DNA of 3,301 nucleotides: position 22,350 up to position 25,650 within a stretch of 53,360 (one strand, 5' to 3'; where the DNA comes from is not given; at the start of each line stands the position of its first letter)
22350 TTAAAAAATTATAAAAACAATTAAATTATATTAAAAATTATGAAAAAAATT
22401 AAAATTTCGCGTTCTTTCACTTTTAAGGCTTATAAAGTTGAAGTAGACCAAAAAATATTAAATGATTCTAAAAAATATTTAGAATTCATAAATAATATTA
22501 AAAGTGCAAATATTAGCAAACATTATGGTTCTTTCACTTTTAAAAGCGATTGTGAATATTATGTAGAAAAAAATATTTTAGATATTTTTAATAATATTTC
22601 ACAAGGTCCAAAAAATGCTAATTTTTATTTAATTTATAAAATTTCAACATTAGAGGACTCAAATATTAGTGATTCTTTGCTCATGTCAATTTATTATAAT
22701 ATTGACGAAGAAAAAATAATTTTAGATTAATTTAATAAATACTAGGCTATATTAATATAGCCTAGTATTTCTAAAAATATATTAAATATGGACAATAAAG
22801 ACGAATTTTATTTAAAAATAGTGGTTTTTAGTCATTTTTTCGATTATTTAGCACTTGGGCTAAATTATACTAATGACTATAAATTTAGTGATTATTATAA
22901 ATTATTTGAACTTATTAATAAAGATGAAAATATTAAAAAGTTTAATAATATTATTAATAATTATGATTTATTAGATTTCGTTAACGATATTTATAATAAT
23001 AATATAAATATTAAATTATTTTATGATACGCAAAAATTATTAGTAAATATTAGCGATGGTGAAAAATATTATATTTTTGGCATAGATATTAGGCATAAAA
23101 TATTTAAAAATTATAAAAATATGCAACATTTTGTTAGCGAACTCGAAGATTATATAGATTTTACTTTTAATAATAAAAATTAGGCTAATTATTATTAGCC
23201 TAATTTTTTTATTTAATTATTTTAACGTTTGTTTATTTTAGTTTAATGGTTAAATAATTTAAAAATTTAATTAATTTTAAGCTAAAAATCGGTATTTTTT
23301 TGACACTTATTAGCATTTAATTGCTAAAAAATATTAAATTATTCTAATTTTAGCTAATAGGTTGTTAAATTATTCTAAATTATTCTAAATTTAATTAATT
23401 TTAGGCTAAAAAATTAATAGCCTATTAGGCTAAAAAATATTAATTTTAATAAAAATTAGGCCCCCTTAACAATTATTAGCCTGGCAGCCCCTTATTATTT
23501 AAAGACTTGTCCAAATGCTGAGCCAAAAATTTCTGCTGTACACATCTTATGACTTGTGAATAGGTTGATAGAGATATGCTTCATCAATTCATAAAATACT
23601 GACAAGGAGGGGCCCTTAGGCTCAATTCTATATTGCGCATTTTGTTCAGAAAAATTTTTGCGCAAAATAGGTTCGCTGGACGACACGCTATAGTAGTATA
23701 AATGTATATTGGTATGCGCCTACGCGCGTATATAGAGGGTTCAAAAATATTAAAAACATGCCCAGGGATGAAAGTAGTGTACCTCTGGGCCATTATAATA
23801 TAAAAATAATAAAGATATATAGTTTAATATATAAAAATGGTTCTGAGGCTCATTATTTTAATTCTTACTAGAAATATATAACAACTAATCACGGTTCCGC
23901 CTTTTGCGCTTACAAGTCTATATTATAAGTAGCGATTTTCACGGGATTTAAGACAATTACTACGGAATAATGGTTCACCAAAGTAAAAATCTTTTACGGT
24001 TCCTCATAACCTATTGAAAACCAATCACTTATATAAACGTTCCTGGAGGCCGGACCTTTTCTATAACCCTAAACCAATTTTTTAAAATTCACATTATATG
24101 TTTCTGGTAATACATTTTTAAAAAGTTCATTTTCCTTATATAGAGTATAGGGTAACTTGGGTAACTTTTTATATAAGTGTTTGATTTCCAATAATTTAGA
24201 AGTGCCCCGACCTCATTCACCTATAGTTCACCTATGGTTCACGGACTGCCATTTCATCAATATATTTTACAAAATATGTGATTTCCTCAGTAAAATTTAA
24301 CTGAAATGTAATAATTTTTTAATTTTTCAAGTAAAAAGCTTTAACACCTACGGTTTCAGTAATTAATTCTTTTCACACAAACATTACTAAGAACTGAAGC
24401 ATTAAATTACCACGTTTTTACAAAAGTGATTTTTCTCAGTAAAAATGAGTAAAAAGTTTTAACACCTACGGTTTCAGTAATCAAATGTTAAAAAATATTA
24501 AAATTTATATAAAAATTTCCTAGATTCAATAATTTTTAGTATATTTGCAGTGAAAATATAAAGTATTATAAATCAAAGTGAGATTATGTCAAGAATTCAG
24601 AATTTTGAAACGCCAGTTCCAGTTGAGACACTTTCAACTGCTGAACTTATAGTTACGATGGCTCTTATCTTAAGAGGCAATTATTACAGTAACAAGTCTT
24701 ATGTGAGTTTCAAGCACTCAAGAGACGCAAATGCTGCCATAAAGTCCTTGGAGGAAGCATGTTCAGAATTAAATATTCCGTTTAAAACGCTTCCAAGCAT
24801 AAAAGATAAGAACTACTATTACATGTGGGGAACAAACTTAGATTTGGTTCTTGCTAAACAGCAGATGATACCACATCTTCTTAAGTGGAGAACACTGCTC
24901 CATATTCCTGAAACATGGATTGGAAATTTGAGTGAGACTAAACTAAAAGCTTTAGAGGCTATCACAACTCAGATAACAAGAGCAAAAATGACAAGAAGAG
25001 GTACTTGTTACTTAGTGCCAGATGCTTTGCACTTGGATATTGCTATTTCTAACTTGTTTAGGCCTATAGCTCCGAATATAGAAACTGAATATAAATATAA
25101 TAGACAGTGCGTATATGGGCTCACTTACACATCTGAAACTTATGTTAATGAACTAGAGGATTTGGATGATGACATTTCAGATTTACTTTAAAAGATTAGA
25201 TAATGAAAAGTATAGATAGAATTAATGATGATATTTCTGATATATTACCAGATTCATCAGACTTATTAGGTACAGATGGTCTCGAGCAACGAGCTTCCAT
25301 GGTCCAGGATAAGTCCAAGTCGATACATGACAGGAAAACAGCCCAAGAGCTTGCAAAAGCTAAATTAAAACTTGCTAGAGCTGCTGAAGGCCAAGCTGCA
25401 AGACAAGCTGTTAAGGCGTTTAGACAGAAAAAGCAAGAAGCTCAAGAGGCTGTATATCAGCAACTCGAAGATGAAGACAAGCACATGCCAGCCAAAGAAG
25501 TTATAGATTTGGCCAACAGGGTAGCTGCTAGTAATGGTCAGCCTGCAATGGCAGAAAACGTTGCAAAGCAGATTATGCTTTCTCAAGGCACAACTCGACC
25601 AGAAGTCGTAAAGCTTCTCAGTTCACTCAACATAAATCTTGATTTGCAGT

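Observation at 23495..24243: A second, inverted copy of the iteron/IR module about half a genome away, with a mirrored layout predicting the only minus-strand transcription unit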

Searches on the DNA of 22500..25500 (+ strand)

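Call 6: search_dna_similar(query=window:22500-25500:+, collection=phages, mode=distant)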
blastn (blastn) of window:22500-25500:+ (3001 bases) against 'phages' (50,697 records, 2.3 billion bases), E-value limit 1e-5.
No match.

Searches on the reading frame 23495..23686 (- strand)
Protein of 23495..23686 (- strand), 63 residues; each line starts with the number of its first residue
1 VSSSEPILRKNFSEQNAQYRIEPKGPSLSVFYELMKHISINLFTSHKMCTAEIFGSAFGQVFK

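Call 11: search_protein_families(library=pfam, proteins=[window:23495-23686:-], max_evalue=0.01)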
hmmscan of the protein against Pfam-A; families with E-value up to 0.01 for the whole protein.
window:23495-23686:- (63 aa): 0 families

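Call 12: search_protein_families(library=phrogs, proteins=[window:23495-23686:-], max_evalue=0.01)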
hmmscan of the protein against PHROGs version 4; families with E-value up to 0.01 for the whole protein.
window:23495-23686:- (63 aa): 0 families
